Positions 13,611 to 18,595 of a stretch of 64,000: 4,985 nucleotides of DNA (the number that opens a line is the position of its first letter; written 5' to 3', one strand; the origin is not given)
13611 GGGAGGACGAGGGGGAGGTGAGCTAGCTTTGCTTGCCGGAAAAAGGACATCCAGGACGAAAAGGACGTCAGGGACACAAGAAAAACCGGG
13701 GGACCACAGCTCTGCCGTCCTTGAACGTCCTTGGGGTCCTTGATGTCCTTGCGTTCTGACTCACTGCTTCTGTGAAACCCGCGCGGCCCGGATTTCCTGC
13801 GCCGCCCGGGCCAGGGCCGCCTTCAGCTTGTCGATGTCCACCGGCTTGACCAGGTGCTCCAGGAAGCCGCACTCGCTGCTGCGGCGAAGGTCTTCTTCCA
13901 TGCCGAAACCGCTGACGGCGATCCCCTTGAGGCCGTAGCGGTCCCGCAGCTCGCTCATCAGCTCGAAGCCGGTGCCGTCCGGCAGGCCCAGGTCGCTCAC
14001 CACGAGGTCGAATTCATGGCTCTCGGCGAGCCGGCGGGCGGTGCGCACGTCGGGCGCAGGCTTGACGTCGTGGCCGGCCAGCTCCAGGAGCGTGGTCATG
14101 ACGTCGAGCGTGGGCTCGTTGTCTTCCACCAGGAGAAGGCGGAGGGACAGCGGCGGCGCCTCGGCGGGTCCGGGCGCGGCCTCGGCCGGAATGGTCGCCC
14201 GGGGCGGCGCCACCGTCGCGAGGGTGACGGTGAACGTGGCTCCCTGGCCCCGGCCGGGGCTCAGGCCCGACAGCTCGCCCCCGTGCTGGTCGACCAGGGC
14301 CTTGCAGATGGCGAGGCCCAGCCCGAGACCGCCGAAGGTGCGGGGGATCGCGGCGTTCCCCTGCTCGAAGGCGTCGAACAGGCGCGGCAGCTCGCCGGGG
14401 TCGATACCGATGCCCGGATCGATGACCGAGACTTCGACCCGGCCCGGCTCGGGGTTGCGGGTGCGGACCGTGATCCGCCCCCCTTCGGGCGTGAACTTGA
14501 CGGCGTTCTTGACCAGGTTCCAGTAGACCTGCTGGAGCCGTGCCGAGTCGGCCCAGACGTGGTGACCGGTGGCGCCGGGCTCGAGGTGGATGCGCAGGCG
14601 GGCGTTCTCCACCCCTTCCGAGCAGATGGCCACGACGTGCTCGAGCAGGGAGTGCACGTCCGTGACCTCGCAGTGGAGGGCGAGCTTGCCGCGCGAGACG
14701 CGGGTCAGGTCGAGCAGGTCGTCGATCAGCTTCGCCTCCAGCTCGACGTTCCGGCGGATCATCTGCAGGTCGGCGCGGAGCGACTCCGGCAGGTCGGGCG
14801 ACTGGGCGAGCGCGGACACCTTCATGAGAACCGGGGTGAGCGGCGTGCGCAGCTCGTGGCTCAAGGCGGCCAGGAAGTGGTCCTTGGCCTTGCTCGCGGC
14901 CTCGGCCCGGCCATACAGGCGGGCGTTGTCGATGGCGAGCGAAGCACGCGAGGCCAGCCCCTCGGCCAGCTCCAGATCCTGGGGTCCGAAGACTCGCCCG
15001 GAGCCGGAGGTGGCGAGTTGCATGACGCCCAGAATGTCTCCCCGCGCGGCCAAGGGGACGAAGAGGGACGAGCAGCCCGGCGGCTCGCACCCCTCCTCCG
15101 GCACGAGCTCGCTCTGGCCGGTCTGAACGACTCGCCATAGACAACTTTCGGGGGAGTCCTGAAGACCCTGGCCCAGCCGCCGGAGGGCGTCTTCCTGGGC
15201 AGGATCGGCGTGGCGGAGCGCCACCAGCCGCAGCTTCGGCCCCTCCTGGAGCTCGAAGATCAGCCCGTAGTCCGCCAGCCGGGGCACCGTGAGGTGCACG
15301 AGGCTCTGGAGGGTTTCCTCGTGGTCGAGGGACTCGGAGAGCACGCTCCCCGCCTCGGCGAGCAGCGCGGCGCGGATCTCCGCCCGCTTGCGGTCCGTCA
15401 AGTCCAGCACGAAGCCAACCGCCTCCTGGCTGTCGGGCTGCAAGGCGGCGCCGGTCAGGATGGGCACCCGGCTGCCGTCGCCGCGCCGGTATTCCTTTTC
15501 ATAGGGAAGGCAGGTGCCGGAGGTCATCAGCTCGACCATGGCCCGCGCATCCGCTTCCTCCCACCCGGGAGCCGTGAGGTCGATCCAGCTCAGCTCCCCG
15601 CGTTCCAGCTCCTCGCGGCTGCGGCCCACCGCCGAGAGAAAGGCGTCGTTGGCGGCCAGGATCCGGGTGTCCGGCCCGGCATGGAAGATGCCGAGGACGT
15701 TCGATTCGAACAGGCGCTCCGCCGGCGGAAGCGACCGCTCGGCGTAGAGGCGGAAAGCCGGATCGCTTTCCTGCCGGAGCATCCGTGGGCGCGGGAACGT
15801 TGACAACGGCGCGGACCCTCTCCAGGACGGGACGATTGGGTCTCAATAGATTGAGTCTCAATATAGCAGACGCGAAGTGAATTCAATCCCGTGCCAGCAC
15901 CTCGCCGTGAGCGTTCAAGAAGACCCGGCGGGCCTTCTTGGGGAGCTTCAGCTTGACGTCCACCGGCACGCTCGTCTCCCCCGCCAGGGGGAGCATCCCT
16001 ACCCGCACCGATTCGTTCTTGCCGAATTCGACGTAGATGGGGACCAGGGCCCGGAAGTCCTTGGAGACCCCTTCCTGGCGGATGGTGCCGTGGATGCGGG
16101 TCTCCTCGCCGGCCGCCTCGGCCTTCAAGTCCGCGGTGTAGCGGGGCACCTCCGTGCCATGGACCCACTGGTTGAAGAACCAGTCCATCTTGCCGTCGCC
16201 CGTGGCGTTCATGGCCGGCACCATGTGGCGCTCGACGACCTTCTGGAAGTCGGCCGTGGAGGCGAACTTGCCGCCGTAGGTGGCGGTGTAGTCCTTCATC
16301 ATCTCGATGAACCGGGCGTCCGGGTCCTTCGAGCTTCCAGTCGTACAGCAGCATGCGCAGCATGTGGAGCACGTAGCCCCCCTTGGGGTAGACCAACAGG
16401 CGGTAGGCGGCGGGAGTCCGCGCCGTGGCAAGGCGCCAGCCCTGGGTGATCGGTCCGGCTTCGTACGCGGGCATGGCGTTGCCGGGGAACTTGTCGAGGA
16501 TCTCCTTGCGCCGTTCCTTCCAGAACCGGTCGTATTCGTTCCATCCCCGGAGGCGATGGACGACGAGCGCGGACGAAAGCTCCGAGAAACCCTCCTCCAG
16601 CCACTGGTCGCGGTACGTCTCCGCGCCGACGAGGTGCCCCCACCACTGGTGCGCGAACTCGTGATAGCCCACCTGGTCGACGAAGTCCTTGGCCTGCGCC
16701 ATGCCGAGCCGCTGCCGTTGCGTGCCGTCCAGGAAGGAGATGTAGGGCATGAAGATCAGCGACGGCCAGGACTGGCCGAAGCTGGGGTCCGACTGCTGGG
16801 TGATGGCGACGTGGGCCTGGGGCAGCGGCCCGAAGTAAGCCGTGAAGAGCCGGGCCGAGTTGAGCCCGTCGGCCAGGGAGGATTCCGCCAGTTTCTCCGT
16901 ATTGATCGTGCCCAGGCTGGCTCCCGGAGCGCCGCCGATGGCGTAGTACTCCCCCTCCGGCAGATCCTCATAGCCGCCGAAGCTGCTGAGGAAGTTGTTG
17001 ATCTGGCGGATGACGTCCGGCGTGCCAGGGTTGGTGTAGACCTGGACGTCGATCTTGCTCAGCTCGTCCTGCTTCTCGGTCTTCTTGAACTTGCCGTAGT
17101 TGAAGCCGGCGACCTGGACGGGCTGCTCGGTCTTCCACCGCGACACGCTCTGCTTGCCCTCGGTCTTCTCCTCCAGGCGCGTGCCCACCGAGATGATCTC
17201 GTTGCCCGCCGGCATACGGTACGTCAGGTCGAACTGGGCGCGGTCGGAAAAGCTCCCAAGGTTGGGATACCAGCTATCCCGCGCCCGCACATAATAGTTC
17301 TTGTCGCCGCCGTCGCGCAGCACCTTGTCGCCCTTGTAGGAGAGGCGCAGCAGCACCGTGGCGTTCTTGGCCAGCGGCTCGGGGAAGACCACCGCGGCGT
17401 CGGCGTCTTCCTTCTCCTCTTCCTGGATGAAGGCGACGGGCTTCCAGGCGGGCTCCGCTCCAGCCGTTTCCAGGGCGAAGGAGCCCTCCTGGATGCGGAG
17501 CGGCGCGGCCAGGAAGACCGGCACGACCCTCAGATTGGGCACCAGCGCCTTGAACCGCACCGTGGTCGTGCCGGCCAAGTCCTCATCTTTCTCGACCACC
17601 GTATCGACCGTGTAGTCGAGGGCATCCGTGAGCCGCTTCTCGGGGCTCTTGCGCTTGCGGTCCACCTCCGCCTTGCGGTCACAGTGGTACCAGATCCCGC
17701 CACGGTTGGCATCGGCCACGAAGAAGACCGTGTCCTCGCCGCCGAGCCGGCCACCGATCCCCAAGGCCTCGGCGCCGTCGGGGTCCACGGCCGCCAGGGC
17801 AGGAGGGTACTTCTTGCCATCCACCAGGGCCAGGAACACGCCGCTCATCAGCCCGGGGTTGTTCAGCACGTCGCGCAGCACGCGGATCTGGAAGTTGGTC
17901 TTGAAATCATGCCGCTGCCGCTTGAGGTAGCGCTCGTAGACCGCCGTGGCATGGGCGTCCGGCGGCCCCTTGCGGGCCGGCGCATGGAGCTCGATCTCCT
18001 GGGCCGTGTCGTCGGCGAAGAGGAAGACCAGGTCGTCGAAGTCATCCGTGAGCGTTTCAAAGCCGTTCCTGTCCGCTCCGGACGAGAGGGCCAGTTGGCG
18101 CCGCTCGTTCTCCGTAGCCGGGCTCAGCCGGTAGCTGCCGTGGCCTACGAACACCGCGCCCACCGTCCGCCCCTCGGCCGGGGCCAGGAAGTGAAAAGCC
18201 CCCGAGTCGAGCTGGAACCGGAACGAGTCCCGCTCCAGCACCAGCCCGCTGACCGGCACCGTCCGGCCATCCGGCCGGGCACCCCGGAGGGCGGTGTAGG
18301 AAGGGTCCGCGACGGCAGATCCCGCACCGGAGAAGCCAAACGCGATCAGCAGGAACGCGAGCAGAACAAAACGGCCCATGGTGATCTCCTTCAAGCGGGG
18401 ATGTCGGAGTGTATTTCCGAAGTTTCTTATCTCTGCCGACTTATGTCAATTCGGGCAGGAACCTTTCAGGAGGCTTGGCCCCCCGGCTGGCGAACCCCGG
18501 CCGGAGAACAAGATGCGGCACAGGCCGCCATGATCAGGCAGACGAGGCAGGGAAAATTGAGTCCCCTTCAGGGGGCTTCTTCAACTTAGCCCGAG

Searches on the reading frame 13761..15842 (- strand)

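Call 62: search_protein_families(library=pfam, proteins=[window:13761-15842:-], max_evalue=0.00001)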
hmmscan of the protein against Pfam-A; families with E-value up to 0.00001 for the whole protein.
window:13761-15842:- (693 aa): 7 families
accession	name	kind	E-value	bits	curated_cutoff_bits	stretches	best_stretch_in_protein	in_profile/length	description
PF02518.31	HATPase_c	-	5.7e-28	98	26.4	1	432-541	2-107/111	Histidine kinase-, DNA gyrase B-, and HSP90-like ATPase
PF00072.30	Response_reg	-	4.4e-18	65.9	30.2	1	570-677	2-110/111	Response regulator receiver domain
PF00512.31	HisKA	-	1.2e-13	51.3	26.9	1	319-383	1-64/66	His Kinase A (phospho-acceptor) domain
PF13492.12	GAF_3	-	4.7e-10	40.4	27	1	175-306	3-129/129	GAF domain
PF13185.12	GAF_2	-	7.4e-10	39.6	28.6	1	172-305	2-136/136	GAF domain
PF01590.32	GAF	-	9.9e-09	36.3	22.4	1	173-304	1-133/133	GAF domain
PF13426.13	PAS_9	-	1.9e-07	31.8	27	1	55-146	7-96/103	PAS domain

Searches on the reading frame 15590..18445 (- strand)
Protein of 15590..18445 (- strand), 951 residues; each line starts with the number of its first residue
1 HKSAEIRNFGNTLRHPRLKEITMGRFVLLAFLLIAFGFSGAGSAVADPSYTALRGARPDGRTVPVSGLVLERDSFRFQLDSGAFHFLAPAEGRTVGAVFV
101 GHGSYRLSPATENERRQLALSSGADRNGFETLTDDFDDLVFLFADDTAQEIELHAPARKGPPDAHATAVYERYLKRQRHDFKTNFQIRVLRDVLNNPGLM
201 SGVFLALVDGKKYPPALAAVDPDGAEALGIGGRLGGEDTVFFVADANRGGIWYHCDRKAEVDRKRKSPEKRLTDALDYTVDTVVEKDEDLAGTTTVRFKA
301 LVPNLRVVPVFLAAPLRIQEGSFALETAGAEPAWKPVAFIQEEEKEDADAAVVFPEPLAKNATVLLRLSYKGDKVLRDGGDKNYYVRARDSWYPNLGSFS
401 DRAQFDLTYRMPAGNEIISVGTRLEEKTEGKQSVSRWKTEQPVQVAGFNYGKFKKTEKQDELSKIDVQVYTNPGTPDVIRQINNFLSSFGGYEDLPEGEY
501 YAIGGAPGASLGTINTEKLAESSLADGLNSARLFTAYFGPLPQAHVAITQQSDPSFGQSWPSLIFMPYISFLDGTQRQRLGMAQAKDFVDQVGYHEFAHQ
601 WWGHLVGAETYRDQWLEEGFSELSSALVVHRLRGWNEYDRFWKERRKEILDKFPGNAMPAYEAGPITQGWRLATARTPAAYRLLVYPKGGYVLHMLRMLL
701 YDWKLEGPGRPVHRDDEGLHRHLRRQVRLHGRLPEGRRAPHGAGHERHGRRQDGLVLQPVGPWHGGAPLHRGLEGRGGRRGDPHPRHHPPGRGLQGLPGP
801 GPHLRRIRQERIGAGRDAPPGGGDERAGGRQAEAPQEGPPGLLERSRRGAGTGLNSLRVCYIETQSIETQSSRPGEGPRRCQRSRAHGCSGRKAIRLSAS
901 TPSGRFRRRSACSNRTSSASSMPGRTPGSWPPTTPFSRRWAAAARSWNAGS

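Call 62: search_protein_families(library=pfam, proteins=[window:15590-18445:-], max_evalue=0.00001)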
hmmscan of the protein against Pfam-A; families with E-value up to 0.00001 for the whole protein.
window:15590-18445:- (951 aa): 1 family
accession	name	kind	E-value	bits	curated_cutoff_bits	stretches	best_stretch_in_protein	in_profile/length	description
PF01433.26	Peptidase_M1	-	1.2e-11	45.1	27.7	1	583-701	61-174/218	Peptidase family M1 domain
